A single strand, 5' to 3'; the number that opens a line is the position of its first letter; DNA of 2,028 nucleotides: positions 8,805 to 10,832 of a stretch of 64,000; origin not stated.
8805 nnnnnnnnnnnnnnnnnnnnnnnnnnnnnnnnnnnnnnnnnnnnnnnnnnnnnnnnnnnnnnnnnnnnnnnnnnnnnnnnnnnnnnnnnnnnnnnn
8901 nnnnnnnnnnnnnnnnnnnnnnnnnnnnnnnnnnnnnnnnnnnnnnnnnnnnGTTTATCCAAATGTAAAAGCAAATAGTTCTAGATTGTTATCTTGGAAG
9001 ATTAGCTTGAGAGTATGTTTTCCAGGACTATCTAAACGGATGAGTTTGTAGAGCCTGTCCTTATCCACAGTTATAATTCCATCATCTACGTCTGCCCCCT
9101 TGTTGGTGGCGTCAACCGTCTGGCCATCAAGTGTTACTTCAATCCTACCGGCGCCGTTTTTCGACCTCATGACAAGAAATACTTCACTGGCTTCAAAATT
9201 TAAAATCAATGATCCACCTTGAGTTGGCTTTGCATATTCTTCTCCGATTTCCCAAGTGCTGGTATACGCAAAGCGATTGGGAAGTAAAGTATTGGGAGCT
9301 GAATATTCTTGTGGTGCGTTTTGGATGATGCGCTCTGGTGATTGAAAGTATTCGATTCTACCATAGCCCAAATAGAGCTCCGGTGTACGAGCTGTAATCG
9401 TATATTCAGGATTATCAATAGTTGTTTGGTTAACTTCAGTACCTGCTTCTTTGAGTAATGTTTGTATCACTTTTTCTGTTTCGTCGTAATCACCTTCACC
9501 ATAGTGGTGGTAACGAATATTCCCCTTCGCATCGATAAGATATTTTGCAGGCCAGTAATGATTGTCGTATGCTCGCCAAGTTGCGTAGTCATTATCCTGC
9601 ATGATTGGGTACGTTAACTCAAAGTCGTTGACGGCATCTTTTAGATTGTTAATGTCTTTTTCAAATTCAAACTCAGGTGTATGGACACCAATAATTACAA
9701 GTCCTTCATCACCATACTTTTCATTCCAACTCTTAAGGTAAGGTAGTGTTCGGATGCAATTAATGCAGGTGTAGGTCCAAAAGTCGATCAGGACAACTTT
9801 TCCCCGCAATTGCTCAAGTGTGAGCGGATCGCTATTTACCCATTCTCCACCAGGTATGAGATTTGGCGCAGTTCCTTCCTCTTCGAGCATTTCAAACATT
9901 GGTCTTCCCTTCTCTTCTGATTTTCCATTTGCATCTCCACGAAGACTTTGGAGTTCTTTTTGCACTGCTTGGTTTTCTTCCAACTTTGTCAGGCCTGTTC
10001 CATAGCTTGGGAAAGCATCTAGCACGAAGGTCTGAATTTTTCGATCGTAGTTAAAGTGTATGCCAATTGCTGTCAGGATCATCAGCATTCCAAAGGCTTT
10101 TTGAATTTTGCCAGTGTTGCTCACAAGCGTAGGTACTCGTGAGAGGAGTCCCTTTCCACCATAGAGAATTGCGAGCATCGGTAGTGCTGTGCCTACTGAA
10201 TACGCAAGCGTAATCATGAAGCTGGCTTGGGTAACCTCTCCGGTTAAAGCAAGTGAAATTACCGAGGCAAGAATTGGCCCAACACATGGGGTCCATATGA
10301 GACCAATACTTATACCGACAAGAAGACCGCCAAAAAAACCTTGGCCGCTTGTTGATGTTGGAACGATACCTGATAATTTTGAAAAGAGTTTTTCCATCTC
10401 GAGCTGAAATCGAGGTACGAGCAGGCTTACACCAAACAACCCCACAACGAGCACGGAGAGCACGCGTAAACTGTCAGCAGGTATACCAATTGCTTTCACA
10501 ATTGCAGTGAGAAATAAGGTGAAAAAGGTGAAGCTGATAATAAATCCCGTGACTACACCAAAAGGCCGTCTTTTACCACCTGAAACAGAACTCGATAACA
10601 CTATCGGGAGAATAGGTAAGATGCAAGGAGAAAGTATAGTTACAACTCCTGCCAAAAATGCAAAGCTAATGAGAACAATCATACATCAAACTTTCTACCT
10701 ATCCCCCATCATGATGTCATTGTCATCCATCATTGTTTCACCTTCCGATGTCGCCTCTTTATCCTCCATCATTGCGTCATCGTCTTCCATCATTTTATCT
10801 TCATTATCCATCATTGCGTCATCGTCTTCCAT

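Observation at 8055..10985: Co-directional Met-Met repeat peptide, CcdA-thioredoxin fusion, MsrB and MsrA: a possible self-contained methionine-redox buffering operon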

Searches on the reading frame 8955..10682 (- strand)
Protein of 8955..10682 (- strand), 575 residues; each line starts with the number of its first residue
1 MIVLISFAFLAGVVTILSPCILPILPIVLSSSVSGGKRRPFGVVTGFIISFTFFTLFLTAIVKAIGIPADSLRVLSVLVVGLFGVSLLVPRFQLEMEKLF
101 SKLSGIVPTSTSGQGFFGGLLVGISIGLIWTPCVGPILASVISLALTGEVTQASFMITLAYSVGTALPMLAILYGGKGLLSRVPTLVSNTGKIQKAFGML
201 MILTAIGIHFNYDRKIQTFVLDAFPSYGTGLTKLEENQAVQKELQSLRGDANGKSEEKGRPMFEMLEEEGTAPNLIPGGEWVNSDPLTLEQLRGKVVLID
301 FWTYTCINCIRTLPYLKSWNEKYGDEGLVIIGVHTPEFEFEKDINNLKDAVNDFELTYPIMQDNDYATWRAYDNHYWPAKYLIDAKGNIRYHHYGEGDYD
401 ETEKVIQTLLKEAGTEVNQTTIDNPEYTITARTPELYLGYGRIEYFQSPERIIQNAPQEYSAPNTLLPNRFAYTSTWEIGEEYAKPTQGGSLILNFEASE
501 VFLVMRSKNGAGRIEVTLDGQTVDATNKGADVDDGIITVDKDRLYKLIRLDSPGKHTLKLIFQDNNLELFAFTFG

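Call 4: search_protein_families(library=pfam, proteins=[window:8955-10682:-], max_evalue=0.01)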
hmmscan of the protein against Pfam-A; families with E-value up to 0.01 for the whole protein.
window:8955-10682:- (575 aa): 6 families
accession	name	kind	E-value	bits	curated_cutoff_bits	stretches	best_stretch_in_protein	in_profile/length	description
PF17991.7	Thioredoxin_10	-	4.4e-36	125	27.1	1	433-575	1-142/142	Thioredoxin like C-terminal domain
PF00578.27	AhpC-TSA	-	3.5e-13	50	26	1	286-391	17-123/124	AhpC/TSA family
PF08534.16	Redoxin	-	5e-13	49.5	26.6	1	286-405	20-143/148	Redoxin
PF02683.22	DsbD_TM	-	2.5e-10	40.5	27.1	1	3-207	3-213/219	Cytochrome C biogenesis protein transmembrane domain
PF13905.12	Thioredoxin_8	-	2.9e-08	34.3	27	1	294-389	1-94/94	Thioredoxin-like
PF00255.25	GSHPx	-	0.00087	19.3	27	1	283-362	10-91/108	Glutathione peroxidase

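Call 9: find_related_loci(query=window:8955-10682:-, collection=genome_contigs, flank=5000)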
Query window:8955-10682:- (575 aa) in genome_contigs; peptide patterns used: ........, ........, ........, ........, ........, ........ (x = any residue, [..] = any of these).
599 stretches matched a pattern (row limit reached: there are more); 16 encode a relative of the query (tblastn E <= 1e-3); 16 distinct loci.
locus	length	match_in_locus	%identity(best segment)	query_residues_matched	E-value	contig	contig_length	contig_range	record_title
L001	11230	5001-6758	59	1-575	0e+0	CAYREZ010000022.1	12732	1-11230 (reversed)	MAG TPA_asm: uncultured Gammaproteobacteria bacterium isolate SRP050083_co1_461 genome assembly, contig: NODE_2210_lengt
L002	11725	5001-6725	60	1-575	0e+0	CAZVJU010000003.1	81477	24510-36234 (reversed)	MAG TPA_asm: uncultured Gammaproteobacteria bacterium isolate SRP050083_co3_9 genome assembly, contig: NODE_112_length_8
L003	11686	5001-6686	60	1-575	0e+0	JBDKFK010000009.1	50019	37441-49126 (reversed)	MAG: Candidatus Parcubacteria bacterium isolate farmington_2019_sw_WHONDRS-S19S_0053_A_bin.38 scaffold_0000149, whole ge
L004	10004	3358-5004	57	12-575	0e+0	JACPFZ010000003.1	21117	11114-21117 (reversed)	MAG: Candidatus Gottesmanbacteria bacterium isolate NC_groundwater_374_Ag_B-0.1um_46_9 GD18-4_B1_scaffold_99824, whole g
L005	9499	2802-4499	56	1-575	0e+0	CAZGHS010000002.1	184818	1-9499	MAG TPA_asm: uncultured Gammaproteobacteria bacterium isolate SRP286056_co1_760 genome assembly, contig: NODE_41_length_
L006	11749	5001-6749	50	1-575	0e+0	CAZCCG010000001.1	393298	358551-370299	MAG TPA_asm: uncultured Gammaproteobacteria bacterium isolate SRP200132_co1_33 genome assembly, contig: NODE_10_length_3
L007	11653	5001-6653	52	1-575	0e+0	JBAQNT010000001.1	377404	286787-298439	MAG: Microgenomates group bacterium isolate MFD12002_ilm_asm_bin4 k127_11731, whole genome shotgun sequence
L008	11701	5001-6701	51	1-575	0e+0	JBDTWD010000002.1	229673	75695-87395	MAG: Candidatus Woesebacteria bacterium isolate cluster3_bin.83 NODE_38_length_229673_cov_12.935367, whole genome shotgu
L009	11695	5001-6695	49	12-575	1e-175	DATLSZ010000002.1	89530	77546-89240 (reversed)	MAG TPA_asm: Candidatus Acidiferrales bacterium isolate SMAG_U13943 k141_94805, whole genome shotgun sequence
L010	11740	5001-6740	36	2-575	5e-104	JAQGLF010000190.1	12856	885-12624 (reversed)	MAG: Alphaproteobacteria bacterium isolate RYN_528 scaffold_6891479, whole genome shotgun sequence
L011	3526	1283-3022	36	2-575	1e-103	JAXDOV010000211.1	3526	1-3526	MAG: Sphingomonadales bacterium isolate BP_697 scaffold_1368745, whole genome shotgun sequence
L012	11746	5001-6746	37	2-575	3e-112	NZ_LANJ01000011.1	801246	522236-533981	Devosia epidermidihirudinis strain E84 contig11, whole genome shotgun sequence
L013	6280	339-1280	43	272-575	2e-69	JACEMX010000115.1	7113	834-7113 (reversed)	MAG: Candidatus Nitrosomaritimum aestuariumsis isolate S2bin1 contig_66, whole genome shotgun sequence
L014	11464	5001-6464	38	7-575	2e-109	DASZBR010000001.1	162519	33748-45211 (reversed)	MAG TPA_asm: Gammaproteobacteria bacterium isolate SMAG_U6420 k141_87297, whole genome shotgun sequence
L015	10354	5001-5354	28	293-412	3e-8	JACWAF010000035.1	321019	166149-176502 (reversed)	MAG: Nitrospirae bacterium isolate B_NIT_04 k141_411004, whole genome shotgun sequence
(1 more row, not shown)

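Call 14: find_related_loci(query=window:8955-10682:-, collection=metagenome_contigs, flank=4000)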
Query window:8955-10682:- (575 aa) in metagenome_contigs; peptide patterns used: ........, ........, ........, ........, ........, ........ (x = any residue, [..] = any of these).
600 stretches matched a pattern (row limit reached: there are more); 20 encode a relative of the query (tblastn E <= 1e-3); 20 distinct loci.
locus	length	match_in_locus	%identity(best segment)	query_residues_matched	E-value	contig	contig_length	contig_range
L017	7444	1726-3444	60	1-575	0e+0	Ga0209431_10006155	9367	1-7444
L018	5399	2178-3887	59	1-575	0e+0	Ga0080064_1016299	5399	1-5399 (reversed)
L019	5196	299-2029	60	1-575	0e+0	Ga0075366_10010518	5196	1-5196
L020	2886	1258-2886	59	1-548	0e+0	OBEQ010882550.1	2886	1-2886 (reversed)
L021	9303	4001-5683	60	1-575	0e+0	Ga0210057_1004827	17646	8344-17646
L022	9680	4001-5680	59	1-575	0e+0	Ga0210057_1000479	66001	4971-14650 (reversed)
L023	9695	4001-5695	49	12-575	8e-176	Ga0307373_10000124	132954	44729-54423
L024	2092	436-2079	50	1-550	0e+0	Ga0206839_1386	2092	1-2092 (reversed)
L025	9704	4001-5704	46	12-575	1e-172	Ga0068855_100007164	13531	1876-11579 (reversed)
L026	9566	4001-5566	38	7-575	3e-114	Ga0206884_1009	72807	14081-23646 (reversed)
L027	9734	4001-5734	36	2-575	1e-108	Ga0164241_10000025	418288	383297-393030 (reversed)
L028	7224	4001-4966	42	266-575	9e-77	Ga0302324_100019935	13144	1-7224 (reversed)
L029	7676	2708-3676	43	264-575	2e-76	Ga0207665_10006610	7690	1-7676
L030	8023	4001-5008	43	250-575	1e-76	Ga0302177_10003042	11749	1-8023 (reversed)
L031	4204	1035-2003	42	264-575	8e-75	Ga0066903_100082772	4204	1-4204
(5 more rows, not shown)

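Call 19: search_solved_structures(query=window:8958-10682:-, max_evalue=0.001)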
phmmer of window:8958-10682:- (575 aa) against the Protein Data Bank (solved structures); distinct sequences matched with E-value up to 0.001: 36.
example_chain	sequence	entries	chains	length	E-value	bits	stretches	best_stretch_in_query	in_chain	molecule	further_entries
2hyx_A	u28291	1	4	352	2e-57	197.9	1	264-524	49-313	Protein dipZ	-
5cyy_A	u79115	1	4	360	2.1e-57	197.9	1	264-524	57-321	Protein DipZ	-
7djj_A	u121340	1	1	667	1.3e-26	96.2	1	271-412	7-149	Protein SUPPRESSOR OF QUENCHING 1, chloroplastic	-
6gc1_A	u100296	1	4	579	2.4e-26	95.4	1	267-402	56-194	NHL repeat-containing protein 2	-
7djk_A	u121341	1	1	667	4.1e-24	88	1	271-412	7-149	Protein SUPPRESSOR OF QUENCHING 1, chloroplastic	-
2b5x_A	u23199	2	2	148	8.5e-20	73.7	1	273-412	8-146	YkuV protein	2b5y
2l5o_A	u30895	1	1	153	5.5e-12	47.9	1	290-414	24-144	Putative thioredoxin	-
3eyt_A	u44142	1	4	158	1.5e-11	46.5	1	279-414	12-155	uncharacterized protein SPOA0173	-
5vkv_A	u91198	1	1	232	3.8e-10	41.9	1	4-225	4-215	Cytochrome c-type biogenesis protein CcdA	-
4nmu_A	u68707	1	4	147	1.6e-09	39.8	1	283-404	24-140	Thiol-disulfide oxidoreductase ResA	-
3c71_A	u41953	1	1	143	5.2e-09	38.1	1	271-389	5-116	Thiol-disulfide oxidoreductase resA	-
3c73_A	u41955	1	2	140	1e-08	37.1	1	272-389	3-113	Thiol-disulfide oxidoreductase resA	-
2h1b_A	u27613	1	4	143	1.4e-08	36.7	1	271-389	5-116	Thiol-disulfide oxidoreductase resA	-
1st9_A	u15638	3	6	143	1.4e-08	36.7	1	271-389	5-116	Thiol-disulfide oxidoreductase resA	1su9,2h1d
2f9s_A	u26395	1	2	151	1.6e-08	36.5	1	271-389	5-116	Thiol-disulfide oxidoreductase resA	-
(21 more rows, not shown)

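Call 20: search_protein_families(library=ncbifam, proteins=[window:8958-10682:-], max_evalue=0.001)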
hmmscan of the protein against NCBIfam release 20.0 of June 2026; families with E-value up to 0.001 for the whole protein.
window:8958-10682:- (575 aa): 10 families
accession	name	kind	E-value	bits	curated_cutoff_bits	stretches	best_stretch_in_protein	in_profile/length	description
NF002854.0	PRK03147.1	subfamily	1.4e-18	67.4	170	1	282-407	50-170/176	thiol-disulfide oxidoreductase ResA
NF045694.1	seleno_TsoB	exception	1.3e-09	36.7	805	1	3-309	183-489/572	rhodanese/DsbD fusion-like selenoprotein TsoB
NF041202.1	StoA_CxxC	exception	6.8e-09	35.8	210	1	293-395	51-150/163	endospore biogenesis thiol-disulfide oxidoreductase StoA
NF001419.0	PRK00293.1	subfamily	4.2e-08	32.2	330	1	5-208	172-381/574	protein-disulfide reductase DsbD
TIGR00385.1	dsbE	subfamily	5.9e-07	29.2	123.15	1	292-405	61-166/173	DsbE family thiol:disulfide interchange protein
NF010625.0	PRK14018.1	equivalog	5.4e-06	25.2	522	1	293-398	55-161/521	bifunctional peptide-methionine (S)-S-oxide reductase MsrA/peptide-methionine (R)-S-oxide reductase MsrB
NF047696.1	ThlDiSintTplARhiz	equivalog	1.7e-05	24.7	230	1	284-353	87-156/219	thiol:disulfide interchange protein TlpA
NF011941.0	PRK15412.1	equivalog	1.8e-05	24.4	359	1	293-415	67-181/185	thiol:disulfide interchange protein DsbE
NF047697.1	ThioredTrxAClost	equivalog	0.00013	22.1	140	1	295-326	18-49/105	thioredoxin TrxA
NF033782.1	lipoprot_Omp28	subfamily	0.00032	20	150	1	294-347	37-93/264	Omp28 family outer membrane lipoprotein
